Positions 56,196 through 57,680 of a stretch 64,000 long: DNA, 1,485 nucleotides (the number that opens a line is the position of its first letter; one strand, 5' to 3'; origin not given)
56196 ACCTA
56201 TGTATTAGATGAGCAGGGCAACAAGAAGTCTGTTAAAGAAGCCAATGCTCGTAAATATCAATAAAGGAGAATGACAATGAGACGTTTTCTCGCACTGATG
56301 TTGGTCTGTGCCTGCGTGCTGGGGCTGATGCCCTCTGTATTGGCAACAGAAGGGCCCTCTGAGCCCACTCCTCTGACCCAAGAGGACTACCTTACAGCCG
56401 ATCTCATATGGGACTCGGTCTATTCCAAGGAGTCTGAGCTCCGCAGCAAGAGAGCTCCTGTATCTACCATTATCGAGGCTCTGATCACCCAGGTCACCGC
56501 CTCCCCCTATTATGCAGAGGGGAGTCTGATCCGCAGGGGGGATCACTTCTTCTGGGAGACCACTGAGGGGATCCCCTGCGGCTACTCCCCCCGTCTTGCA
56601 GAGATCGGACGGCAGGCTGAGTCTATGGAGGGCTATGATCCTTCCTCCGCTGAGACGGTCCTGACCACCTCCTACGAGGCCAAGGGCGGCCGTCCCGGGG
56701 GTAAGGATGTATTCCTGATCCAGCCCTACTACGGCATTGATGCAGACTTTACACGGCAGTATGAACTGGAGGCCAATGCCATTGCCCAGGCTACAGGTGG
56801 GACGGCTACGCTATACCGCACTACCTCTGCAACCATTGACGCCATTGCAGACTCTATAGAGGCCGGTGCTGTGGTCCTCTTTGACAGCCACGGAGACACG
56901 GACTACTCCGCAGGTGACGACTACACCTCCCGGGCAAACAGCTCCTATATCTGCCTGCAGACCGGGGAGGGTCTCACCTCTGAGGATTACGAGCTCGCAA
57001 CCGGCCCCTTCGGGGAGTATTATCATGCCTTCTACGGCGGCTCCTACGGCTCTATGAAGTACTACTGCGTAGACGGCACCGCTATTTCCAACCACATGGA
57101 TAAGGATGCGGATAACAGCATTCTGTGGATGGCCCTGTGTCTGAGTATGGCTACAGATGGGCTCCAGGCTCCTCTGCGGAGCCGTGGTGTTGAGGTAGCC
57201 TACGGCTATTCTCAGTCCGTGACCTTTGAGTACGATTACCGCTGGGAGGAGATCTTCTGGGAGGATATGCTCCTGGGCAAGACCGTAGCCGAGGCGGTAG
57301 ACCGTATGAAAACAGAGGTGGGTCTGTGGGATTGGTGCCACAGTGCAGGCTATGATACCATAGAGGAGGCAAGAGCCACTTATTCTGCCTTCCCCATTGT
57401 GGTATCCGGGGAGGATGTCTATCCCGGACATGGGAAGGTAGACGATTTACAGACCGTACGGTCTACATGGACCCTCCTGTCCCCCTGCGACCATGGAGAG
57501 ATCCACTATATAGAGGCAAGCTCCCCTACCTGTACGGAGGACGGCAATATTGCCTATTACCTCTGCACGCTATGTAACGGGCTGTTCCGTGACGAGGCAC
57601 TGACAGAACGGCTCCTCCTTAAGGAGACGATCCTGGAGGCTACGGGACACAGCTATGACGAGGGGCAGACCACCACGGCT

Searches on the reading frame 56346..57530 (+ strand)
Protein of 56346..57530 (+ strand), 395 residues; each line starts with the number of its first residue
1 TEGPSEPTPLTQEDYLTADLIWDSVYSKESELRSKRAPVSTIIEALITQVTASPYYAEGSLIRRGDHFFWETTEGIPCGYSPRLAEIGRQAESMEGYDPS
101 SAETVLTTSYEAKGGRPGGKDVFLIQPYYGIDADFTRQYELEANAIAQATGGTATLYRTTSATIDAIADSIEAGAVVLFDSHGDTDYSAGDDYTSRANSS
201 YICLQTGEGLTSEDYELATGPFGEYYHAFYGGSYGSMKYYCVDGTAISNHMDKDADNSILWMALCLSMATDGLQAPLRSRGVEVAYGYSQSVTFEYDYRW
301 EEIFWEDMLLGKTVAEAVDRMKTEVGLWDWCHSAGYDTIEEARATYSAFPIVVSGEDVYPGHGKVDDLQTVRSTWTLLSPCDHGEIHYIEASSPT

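Call 75: search_solved_structures(query=window:56346-57530:+, max_evalue=1)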
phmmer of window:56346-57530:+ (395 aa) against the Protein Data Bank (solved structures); distinct sequences matched with E-value up to 1: 1.
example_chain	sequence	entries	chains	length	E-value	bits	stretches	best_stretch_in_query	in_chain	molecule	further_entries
6xyw_Av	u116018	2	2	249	0.61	12.5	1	349-383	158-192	Ribosomal protein L25/Gln-tRNA synthetase, anti-codon-binding domain-containing protein | bL25-2m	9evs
